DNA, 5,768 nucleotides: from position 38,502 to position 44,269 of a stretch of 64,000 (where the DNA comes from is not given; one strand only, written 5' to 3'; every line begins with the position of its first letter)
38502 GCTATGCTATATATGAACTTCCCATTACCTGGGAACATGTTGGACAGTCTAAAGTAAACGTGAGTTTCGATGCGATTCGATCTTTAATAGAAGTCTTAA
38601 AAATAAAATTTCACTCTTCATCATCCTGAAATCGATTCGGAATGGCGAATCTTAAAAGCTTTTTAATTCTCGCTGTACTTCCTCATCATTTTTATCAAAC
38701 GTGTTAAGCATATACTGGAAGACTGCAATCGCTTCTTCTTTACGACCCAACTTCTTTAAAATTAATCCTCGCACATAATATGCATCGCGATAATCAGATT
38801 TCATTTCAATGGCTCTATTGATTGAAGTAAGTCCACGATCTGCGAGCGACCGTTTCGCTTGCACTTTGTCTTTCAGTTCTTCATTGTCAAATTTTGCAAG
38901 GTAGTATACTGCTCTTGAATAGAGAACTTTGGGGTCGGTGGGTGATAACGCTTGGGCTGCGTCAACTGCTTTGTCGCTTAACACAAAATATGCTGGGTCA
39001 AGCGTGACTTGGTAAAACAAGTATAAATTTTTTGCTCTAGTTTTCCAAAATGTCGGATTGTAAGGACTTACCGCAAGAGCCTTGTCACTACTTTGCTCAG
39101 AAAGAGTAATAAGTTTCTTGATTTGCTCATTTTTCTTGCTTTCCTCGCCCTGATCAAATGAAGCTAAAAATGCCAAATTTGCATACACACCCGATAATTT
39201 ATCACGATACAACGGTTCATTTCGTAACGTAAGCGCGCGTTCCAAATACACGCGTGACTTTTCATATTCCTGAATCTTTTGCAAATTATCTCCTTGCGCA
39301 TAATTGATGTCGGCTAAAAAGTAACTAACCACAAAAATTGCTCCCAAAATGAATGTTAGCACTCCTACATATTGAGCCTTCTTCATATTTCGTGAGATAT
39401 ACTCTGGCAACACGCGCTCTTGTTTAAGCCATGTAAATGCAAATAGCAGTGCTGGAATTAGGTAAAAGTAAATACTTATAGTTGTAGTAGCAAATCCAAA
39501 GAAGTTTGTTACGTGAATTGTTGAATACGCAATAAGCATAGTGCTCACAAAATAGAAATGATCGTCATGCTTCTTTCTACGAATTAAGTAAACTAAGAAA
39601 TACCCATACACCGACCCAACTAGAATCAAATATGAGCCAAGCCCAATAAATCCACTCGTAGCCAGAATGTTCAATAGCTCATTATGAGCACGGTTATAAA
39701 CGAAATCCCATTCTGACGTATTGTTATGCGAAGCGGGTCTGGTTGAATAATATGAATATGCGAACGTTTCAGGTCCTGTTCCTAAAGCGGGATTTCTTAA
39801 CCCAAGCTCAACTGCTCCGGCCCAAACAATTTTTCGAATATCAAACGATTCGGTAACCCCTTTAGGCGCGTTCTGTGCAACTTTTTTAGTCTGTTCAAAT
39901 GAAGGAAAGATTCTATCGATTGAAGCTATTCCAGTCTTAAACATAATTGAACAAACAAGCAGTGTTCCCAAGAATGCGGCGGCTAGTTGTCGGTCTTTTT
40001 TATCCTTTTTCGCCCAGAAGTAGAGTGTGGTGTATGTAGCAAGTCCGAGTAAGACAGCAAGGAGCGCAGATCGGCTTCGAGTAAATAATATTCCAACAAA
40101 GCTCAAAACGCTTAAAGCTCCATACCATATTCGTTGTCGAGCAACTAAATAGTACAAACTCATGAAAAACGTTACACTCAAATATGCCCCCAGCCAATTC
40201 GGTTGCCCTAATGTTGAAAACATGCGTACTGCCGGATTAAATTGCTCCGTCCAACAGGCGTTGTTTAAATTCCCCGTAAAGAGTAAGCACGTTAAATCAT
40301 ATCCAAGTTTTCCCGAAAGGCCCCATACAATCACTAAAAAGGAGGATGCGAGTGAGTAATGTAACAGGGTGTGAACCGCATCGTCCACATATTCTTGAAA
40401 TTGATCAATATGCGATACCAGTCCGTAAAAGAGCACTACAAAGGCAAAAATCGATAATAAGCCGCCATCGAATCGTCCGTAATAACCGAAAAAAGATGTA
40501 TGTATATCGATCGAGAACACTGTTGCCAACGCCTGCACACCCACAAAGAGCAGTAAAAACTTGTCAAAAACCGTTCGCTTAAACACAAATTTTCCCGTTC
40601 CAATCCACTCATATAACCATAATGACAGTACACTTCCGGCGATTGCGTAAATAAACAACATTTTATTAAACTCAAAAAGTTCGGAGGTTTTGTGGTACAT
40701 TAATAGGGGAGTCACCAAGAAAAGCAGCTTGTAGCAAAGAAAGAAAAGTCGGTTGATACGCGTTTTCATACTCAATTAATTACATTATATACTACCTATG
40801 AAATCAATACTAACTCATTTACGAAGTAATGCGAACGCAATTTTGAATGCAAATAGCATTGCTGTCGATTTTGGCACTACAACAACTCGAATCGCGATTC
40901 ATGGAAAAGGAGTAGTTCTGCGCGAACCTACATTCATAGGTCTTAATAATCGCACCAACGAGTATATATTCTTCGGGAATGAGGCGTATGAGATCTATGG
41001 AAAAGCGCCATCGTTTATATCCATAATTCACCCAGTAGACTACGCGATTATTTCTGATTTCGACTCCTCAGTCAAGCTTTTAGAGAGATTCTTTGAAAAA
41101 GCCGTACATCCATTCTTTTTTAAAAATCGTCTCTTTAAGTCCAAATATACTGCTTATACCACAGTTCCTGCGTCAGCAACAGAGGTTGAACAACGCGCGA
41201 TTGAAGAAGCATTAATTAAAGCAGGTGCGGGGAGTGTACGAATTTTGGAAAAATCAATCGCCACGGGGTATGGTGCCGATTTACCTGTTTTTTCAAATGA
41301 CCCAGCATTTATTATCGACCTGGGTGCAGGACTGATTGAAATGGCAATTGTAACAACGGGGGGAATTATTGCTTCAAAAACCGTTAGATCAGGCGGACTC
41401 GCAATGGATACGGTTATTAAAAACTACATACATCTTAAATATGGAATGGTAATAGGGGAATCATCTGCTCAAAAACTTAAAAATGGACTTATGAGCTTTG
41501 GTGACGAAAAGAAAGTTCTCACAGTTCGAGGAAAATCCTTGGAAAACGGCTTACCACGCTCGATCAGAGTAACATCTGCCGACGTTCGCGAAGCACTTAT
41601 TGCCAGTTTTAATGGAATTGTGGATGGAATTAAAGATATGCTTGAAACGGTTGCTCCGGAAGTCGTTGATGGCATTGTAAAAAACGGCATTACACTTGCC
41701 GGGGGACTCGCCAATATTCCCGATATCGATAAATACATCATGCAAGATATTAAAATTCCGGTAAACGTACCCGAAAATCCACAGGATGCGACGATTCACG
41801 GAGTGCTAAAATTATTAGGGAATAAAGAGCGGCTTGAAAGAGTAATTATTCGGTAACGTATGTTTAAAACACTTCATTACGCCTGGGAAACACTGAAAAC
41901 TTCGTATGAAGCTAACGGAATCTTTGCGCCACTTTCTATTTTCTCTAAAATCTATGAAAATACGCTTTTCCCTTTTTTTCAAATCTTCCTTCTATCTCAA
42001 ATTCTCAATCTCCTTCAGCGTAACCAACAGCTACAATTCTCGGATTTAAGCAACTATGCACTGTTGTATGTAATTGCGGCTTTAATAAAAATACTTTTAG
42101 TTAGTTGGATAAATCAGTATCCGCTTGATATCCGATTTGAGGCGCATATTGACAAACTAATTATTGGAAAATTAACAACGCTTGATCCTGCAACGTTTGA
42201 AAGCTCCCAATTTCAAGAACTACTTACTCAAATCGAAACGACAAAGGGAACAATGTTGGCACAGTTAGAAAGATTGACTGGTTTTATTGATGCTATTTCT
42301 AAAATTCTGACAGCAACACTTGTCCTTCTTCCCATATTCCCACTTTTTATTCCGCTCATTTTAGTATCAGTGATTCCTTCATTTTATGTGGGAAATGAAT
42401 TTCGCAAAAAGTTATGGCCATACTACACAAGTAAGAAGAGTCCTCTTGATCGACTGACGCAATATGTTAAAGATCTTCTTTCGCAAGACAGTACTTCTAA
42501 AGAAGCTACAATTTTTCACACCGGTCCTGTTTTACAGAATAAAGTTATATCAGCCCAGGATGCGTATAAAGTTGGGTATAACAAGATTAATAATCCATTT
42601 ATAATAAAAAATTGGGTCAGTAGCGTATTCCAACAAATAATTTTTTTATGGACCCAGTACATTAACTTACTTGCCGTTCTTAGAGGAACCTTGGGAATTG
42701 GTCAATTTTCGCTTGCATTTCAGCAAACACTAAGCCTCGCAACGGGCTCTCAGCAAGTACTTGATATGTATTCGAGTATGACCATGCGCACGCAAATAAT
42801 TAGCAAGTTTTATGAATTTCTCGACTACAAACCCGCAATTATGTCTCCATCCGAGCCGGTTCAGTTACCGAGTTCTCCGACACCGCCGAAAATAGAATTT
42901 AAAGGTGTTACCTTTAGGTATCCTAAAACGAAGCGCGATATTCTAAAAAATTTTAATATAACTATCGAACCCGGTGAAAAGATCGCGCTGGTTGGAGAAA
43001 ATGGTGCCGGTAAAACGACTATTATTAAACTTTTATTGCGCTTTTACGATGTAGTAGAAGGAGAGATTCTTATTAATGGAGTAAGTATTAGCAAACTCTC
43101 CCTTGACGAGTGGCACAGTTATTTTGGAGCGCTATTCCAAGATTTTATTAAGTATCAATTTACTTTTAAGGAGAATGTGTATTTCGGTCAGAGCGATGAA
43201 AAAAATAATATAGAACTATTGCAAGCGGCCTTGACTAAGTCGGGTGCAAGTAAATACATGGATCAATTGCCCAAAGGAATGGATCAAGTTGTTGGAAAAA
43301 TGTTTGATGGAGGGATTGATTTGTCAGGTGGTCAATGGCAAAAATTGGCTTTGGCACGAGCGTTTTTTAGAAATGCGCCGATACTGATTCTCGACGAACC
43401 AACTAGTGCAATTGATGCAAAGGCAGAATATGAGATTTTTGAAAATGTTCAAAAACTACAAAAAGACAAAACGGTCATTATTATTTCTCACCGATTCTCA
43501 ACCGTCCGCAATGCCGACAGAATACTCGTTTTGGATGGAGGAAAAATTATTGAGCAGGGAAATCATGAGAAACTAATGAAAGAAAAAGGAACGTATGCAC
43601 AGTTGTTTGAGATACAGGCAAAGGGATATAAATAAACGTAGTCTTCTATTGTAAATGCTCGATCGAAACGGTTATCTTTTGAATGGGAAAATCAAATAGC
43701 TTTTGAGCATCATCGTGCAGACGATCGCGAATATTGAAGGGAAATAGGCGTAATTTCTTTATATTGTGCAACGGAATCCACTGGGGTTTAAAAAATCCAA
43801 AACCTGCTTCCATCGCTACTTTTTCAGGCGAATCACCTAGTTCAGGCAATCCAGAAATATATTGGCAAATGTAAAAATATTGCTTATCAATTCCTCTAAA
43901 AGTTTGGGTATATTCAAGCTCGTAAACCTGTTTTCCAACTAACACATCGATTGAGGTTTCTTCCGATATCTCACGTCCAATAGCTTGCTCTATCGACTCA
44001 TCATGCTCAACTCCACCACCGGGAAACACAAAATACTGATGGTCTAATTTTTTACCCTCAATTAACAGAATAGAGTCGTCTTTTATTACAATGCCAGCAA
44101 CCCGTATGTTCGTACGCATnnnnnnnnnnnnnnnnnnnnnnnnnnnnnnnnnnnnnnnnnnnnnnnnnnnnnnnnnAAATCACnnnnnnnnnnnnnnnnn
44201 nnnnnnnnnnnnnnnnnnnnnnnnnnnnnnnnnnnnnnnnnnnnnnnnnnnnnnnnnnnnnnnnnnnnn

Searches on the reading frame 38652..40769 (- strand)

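Call 31: search_protein_families(library=pfam, proteins=[window:38652-40769:-])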
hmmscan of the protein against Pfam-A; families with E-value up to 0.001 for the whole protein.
window:38652-40769:- (705 aa): 6 families
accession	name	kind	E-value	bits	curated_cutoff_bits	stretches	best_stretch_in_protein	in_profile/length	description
PF04932.20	Wzy_C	-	6.9e-19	68.5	31.7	1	219-380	2-148/149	O-Antigen ligase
PF13181.12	TPR_8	-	3.2e-08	33.5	25.7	0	662-685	2-25/34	Tetratricopeptide repeat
PF07719.23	TPR_2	-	2.3e-07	30.9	27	0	662-688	2-28/34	Tetratricopeptide repeat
PF13431.12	TPR_17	-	0.00013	22.4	24.4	0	651-682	3-34/34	Tetratricopeptide repeat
PF13432.12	TPR_16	-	0.00017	22.4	32.7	0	644-688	14-58/65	Tetratricopeptide repeat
PF00515.34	TPR_1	-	0.00022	21.3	27.8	0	662-685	2-25/34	Tetratricopeptide repeat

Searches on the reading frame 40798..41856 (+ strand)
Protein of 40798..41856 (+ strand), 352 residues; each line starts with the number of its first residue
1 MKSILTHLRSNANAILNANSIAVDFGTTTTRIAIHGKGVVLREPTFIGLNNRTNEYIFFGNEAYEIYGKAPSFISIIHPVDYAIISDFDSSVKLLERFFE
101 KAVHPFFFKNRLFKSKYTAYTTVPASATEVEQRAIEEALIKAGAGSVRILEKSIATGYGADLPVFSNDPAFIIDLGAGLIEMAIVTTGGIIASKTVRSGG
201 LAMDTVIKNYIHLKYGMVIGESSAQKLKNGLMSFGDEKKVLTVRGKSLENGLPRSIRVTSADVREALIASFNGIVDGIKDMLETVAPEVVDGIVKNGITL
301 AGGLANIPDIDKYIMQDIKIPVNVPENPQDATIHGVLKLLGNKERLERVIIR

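Call 31: search_protein_families(library=pfam, proteins=[window:40798-41856:+])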
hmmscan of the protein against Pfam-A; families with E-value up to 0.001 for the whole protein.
window:40798-41856:+ (352 aa): 3 families
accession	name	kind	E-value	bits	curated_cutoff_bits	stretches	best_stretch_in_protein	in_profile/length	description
PF06723.19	MreB_Mbl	-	7.3e-81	272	27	1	19-346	2-325/327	MreB/Mbl protein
PF14450.12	FtsA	-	2.5e-05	25.1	31.8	0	172-326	2-111/127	Cell division protein FtsA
PF00022.25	Actin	-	0.00037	19.6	27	1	18-211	4-187/410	Actin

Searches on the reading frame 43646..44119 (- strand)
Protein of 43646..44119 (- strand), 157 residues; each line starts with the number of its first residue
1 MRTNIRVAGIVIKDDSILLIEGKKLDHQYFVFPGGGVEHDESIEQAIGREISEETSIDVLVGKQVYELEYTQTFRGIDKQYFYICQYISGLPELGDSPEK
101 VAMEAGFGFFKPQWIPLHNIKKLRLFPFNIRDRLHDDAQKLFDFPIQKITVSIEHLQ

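Call 31: search_protein_families(library=pfam, proteins=[window:43646-44119:-])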
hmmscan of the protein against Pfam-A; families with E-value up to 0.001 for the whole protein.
window:43646-44119:- (157 aa): 1 family
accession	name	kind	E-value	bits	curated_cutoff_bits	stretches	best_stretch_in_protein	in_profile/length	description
PF00293.34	NUDIX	-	2.6e-14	53.8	21.1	1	6-123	4-121/134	NUDIX domain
